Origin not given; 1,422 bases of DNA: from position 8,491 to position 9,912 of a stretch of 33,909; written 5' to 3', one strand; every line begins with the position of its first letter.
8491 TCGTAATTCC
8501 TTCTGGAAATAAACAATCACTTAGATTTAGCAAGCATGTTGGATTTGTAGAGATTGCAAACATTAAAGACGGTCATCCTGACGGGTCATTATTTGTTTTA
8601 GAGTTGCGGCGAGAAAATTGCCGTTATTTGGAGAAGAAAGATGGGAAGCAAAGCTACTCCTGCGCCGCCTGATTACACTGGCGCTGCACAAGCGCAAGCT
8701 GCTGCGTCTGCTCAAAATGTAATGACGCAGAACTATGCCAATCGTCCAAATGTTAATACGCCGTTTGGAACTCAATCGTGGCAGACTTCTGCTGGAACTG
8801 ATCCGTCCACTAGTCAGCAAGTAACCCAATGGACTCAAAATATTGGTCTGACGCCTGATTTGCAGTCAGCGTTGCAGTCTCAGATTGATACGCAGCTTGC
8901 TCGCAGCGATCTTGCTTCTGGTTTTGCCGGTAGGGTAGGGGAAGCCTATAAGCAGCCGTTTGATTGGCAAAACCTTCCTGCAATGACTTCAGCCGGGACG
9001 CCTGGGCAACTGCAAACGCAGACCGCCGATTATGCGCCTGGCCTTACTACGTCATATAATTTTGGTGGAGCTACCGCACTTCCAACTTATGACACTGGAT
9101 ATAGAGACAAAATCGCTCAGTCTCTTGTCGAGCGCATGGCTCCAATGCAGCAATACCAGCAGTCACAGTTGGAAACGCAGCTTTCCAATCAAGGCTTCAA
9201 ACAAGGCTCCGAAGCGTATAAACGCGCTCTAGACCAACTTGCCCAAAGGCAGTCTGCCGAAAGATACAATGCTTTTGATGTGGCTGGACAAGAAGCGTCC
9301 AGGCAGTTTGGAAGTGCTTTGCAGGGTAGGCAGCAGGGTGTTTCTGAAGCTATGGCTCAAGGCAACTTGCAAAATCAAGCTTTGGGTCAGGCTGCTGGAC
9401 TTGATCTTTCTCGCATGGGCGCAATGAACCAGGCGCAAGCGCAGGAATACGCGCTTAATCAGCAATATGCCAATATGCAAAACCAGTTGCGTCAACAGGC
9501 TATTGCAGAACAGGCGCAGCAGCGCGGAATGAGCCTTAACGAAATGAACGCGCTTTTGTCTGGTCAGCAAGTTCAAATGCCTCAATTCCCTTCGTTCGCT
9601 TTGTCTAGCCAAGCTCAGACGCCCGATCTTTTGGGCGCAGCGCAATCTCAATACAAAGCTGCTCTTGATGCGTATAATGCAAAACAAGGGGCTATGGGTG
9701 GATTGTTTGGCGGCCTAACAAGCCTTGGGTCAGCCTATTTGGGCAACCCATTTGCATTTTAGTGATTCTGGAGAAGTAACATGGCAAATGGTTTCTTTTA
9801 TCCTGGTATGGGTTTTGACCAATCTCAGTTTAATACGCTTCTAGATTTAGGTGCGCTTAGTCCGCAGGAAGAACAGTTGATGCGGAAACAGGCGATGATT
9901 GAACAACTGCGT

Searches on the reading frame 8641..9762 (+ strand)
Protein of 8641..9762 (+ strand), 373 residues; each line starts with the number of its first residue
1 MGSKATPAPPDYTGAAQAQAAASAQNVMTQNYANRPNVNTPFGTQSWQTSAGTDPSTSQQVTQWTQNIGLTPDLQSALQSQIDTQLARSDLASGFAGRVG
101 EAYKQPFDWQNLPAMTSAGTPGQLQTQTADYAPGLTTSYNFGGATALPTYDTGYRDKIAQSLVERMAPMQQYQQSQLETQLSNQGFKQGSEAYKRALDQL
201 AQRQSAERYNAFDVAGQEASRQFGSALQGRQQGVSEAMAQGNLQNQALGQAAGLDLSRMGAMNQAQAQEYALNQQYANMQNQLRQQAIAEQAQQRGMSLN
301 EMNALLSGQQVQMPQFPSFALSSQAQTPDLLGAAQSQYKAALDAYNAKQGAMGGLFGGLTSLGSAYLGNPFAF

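Call 64: search_protein_families(library=phrogs, proteins=[window:8641-9762:+], max_evalue=0.001)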
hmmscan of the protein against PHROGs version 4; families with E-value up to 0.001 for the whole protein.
window:8641-9762:+ (373 aa): 1 family
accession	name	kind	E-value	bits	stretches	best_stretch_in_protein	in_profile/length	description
phrog_6121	-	head and packaging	2e-50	173.4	1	4-365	8-320/392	virion structural protein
